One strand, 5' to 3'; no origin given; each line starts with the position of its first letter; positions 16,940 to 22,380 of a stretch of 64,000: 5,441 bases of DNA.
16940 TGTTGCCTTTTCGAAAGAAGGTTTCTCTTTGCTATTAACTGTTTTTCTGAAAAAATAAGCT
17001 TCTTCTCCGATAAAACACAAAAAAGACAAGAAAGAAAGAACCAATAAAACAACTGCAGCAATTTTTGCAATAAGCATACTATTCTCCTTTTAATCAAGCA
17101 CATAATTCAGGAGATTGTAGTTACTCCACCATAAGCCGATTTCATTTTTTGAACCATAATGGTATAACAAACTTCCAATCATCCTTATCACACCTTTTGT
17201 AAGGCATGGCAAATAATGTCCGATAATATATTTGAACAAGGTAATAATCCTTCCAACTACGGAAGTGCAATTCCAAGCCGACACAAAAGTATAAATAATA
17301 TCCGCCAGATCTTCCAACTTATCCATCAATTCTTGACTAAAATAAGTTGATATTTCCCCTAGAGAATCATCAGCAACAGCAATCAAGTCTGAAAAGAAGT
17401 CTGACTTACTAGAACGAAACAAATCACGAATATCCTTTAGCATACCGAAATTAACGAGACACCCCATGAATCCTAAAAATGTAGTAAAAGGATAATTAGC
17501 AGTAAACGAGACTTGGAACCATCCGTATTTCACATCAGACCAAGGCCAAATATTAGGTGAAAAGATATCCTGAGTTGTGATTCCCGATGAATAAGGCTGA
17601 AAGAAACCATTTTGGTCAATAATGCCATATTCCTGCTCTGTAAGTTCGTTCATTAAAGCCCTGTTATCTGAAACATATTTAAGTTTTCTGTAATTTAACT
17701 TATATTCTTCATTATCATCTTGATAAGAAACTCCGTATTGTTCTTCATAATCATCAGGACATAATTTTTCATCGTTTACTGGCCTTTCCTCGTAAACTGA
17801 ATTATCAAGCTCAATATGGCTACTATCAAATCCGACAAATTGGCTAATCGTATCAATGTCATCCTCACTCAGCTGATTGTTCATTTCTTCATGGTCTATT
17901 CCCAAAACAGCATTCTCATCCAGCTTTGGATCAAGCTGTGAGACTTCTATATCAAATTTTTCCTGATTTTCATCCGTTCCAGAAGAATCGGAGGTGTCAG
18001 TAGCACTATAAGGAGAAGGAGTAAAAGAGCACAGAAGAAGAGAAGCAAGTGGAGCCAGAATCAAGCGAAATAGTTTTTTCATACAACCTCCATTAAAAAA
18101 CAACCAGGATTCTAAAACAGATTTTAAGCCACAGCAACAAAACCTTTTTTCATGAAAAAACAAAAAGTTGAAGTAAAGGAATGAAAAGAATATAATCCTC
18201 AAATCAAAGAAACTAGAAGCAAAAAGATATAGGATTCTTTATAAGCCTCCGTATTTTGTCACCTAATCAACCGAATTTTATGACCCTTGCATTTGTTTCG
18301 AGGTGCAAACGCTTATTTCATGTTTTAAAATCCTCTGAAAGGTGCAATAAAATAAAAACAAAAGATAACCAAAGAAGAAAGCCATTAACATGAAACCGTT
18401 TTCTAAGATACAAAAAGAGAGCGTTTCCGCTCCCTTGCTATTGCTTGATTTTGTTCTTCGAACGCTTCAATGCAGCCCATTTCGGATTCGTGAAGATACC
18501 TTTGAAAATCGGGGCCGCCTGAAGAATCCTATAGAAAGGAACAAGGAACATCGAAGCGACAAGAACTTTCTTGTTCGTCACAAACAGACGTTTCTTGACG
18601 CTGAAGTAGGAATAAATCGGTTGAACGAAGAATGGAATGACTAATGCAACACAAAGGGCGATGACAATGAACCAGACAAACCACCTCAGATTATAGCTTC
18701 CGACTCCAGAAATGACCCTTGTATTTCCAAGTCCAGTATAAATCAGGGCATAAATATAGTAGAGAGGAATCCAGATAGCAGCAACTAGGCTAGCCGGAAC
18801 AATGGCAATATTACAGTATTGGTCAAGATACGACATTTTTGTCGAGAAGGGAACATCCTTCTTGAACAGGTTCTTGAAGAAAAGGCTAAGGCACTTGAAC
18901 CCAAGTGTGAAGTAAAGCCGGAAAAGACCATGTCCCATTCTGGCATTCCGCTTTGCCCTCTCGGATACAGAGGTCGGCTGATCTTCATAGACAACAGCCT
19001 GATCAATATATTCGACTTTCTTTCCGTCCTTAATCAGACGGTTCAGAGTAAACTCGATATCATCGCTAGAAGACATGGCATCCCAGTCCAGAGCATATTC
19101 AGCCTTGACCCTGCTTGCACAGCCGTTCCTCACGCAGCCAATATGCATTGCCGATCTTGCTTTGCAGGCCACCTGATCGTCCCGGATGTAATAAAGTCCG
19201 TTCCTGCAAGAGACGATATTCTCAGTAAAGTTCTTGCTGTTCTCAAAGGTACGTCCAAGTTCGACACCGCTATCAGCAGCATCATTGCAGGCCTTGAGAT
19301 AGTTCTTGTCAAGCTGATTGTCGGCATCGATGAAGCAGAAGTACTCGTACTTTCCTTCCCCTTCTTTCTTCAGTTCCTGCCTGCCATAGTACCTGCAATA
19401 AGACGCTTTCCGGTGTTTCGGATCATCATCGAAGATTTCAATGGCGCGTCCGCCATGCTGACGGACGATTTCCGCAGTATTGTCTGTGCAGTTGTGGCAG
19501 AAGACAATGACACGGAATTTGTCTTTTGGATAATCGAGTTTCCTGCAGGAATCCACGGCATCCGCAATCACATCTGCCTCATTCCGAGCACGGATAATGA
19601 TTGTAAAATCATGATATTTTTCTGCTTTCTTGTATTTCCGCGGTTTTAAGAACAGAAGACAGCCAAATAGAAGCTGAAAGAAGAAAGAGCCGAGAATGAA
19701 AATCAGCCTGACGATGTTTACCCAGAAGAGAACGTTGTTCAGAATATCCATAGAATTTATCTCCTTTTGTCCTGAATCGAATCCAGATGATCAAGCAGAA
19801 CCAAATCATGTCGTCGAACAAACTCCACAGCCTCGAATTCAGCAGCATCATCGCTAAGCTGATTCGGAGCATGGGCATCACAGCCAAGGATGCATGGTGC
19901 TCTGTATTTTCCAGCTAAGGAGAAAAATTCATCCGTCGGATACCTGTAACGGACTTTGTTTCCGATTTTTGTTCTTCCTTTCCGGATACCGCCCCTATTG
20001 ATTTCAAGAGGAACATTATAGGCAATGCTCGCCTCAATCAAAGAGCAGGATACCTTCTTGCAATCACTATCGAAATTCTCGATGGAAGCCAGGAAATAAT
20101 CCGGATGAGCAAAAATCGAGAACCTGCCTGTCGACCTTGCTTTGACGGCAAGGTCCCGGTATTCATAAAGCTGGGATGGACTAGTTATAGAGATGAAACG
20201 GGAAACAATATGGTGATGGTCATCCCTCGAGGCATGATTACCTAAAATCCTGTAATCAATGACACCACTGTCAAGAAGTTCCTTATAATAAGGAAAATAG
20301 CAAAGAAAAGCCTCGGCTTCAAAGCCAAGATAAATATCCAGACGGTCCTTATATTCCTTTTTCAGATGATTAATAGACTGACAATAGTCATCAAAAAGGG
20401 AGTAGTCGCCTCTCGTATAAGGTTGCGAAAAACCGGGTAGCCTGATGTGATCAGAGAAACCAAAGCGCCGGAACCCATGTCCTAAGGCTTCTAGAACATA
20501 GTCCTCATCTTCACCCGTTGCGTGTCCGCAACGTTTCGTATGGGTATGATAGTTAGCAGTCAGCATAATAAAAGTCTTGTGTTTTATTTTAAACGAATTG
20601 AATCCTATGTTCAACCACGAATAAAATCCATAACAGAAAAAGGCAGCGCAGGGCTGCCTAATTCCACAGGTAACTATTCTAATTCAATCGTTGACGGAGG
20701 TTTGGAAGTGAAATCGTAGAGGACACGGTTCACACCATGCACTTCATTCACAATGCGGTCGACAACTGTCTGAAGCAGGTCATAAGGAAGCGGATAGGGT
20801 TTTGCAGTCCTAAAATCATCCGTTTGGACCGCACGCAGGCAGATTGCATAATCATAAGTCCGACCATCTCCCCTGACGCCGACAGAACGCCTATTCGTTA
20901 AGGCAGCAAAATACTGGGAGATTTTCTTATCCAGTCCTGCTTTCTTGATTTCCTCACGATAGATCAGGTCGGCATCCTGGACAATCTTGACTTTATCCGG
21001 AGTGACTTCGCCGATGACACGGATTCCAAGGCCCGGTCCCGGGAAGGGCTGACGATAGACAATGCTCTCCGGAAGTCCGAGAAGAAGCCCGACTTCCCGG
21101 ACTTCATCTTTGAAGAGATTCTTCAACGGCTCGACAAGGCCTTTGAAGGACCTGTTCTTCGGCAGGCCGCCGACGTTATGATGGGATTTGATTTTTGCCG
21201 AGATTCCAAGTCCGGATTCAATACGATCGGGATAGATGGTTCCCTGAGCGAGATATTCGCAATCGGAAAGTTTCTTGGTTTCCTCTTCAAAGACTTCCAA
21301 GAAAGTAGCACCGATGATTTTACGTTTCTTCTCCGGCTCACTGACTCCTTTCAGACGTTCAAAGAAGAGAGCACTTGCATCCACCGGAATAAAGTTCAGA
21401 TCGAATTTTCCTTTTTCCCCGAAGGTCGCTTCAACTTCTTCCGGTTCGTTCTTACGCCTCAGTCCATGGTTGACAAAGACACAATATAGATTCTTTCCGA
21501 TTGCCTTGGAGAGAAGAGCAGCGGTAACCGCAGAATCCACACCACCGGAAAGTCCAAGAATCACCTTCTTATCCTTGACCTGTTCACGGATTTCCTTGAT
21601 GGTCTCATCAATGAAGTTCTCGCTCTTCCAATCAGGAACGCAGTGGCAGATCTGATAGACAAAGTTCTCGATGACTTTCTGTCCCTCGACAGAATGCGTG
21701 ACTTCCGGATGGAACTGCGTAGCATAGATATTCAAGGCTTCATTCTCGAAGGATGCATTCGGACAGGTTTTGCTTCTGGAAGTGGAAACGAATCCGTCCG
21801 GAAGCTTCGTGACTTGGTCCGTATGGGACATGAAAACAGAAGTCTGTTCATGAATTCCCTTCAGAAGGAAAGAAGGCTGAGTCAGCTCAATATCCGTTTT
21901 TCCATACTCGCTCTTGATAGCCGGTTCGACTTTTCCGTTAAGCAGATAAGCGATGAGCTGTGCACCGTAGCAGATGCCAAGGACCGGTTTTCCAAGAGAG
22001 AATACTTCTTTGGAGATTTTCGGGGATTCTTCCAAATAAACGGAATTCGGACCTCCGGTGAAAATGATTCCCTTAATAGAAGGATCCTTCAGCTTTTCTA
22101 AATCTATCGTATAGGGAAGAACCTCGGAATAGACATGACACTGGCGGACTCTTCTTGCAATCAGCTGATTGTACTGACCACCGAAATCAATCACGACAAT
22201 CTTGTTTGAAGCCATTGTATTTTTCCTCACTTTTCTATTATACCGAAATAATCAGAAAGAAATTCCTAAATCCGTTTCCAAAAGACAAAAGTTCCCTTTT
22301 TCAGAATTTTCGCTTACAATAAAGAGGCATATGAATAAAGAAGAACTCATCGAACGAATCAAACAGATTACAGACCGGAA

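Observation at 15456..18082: Polymorphic-toxin-like locus: secreted lipoprotein followed by three tandem paralogous small membrane proteins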

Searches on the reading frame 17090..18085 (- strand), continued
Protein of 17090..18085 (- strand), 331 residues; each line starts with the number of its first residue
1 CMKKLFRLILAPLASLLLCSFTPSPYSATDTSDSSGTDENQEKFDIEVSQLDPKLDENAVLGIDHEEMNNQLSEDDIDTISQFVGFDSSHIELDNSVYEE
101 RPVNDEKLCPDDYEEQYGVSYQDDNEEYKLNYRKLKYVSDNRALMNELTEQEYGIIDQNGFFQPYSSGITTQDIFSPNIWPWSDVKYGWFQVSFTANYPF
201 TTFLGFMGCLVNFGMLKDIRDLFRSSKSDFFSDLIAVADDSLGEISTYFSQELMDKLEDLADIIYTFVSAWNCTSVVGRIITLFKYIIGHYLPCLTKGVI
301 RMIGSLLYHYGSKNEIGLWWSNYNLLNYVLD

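Call 96: find_encoding_contigs(protein=P0059, flank=6000, max_places=3)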
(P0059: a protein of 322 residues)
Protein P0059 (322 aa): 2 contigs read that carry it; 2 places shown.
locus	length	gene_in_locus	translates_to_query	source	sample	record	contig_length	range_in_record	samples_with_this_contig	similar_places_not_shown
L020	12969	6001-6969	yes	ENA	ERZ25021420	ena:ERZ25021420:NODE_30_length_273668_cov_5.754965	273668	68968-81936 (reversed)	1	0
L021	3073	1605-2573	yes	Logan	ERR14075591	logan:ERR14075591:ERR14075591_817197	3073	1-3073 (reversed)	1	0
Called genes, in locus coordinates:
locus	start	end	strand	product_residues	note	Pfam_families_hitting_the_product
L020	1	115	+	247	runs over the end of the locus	PF02660:G3P_acyltransf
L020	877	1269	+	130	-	PF24698:DUF7662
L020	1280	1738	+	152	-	-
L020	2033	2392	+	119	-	-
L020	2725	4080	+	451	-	PF01488:Shikimate_DH (faint), PF02254:TrkA_N, PF02558:ApbA (faint), PF03435:Sacchrp_dh_NADP (faint), PF03807:F420_oxidored (faint), PF02080:TrkA_C, PF02254:TrkA_N, PF02080:TrkA_C, +1 more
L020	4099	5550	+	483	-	PF02386:TrkH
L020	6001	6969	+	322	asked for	-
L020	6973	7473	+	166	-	-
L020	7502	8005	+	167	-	-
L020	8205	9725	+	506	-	PF05691:Raffinose_syn (faint), PF01055:Glyco_hydro_31_2nd, PF21365:Glyco_hydro_31_3rd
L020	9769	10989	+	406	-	PF01204:Trehalase, PF22422:MGH1-like_GH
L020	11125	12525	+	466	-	PF01554:MatE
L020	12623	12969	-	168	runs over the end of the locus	PF12671:Amidase_6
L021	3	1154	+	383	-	?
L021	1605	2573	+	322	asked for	-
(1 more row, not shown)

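Call 97: find_encoding_contigs(protein=P0045, flank=6000, max_places=3)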
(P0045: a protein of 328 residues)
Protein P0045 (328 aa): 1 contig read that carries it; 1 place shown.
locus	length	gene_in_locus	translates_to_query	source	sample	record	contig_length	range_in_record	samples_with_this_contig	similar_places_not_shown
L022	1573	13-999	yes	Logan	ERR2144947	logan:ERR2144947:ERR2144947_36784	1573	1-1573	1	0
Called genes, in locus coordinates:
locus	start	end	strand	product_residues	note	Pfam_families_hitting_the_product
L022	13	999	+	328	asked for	-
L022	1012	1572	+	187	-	?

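Call 100: search_dna_similar(query=window:17093-18082:-, collection=plasmids, mode=protein, max_evalue=0.001, max_rows=10)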
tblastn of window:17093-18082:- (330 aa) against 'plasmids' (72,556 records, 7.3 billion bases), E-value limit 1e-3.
No match.

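Call 101: search_dna_similar(query=window:17093-18082:-, collection=phages, mode=protein, max_evalue=0.001, max_rows=10)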
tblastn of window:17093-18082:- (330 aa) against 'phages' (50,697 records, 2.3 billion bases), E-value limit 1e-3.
No match.

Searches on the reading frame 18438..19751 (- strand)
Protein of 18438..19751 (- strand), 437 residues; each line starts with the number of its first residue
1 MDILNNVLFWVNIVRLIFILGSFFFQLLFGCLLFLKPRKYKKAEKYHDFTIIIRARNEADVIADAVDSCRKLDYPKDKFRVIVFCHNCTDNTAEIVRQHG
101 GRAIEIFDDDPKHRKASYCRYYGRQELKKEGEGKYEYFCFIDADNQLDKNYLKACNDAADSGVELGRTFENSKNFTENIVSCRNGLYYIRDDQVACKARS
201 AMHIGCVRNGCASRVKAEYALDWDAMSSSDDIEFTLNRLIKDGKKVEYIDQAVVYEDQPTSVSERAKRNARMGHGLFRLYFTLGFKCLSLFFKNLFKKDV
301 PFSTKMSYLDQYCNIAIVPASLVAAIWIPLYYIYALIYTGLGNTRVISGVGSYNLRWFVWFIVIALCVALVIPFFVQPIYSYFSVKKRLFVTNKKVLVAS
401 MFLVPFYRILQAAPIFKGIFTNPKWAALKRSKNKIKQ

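Call 4: search_protein_families(library=pfam, proteins=[window:18438-19751:-], max_evalue=1)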
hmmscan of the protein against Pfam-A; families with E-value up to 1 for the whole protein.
window:18438-19751:- (437 aa): 5 families
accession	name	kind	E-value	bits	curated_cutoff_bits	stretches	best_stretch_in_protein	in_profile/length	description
PF13632.12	Glyco_trans_2_3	-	2.3e-11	44.3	27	1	138-339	2-183/198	Glycosyl transferase family group 2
PF13641.12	Glyco_tranf_2_3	-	2.7e-11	44.4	27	1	47-272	1-227/230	Glycosyltransferase like family 2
PF00535.33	Glycos_transf_2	-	2.1e-08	34.7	23.3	1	50-173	1-120/168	Glycosyl transferase family 2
PF13704.12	Glyco_tranf_2_4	-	1.9e-05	25.5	27.5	1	56-147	1-84/98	Glycosyl transferase family 2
PF10080.14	FtrD-like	-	0.0038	17.8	26.3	1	39-92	10-61/101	Membrane iron-sulfur containing protein FtrD-like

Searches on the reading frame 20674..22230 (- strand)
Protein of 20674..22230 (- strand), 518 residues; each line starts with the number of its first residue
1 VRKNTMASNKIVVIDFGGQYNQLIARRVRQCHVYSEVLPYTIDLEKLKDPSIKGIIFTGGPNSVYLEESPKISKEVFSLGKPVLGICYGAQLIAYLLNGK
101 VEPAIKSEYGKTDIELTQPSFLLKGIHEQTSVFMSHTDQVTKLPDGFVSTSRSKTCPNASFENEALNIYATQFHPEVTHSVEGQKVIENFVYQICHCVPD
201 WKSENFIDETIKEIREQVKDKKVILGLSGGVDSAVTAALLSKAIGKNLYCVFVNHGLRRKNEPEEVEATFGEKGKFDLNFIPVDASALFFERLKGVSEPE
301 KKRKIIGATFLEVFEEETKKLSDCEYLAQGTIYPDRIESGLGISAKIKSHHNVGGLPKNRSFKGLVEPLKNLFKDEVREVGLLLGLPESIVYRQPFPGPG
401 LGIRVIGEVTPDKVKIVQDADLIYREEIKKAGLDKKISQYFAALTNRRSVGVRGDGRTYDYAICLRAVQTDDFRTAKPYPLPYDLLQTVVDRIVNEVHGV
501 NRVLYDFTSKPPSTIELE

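Call 10: search_solved_structures(query=window:20674-22230:-, show_alignments=1, max_evalue=1e-50)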
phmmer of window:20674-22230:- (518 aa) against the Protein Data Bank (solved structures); distinct sequences matched with E-value up to 1e-50: 13.
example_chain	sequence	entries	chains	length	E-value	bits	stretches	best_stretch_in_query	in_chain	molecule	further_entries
1gpm_A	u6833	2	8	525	8.7e-162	542.4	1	7-518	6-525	GMP SYNTHETASE | GMP synthase [glutamine-hydrolyzing]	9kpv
7sbc_A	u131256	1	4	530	7e-159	532.8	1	6-518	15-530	GMP synthase [glutamine-hydrolyzing]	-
5tw7_A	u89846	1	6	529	5.2e-158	529.9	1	5-518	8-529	GMP synthase [glutamine-hydrolyzing]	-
3tqi_A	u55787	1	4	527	1.1e-153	515.7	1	8-518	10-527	GMP synthase [glutamine-hydrolyzing]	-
7mo6_A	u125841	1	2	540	6.1e-140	470.3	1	9-518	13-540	GMP synthase [glutamine-hydrolyzing]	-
4wim_A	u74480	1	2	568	6.3e-135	453.8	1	128-518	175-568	GMP synthetase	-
3uow_A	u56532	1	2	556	7.2e-135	453.6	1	128-518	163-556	GMP synthetase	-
7zu9_A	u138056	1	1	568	5.7e-134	450.6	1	128-518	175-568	Glutamine amidotransferase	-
2ywb_A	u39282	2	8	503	7e-134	450.3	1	11-518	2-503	GMP synthase [glutamine-hydrolyzing]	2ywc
4wio_A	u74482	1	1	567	1.1e-133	449.7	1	128-518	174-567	GMP synthetase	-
2dpl_A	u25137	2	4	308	8.6e-96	324.7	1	205-518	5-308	GMP synthase [glutamine-hydrolyzing] subunit B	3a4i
6jp9_A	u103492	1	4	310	4.1e-93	315.9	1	204-518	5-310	GMP synthase [glutamine-hydrolyzing] subunit B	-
2vxo_A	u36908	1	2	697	1.9e-86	293.9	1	10-411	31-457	GMP SYNTHASE [GLUTAMINE-HYDROLYZING]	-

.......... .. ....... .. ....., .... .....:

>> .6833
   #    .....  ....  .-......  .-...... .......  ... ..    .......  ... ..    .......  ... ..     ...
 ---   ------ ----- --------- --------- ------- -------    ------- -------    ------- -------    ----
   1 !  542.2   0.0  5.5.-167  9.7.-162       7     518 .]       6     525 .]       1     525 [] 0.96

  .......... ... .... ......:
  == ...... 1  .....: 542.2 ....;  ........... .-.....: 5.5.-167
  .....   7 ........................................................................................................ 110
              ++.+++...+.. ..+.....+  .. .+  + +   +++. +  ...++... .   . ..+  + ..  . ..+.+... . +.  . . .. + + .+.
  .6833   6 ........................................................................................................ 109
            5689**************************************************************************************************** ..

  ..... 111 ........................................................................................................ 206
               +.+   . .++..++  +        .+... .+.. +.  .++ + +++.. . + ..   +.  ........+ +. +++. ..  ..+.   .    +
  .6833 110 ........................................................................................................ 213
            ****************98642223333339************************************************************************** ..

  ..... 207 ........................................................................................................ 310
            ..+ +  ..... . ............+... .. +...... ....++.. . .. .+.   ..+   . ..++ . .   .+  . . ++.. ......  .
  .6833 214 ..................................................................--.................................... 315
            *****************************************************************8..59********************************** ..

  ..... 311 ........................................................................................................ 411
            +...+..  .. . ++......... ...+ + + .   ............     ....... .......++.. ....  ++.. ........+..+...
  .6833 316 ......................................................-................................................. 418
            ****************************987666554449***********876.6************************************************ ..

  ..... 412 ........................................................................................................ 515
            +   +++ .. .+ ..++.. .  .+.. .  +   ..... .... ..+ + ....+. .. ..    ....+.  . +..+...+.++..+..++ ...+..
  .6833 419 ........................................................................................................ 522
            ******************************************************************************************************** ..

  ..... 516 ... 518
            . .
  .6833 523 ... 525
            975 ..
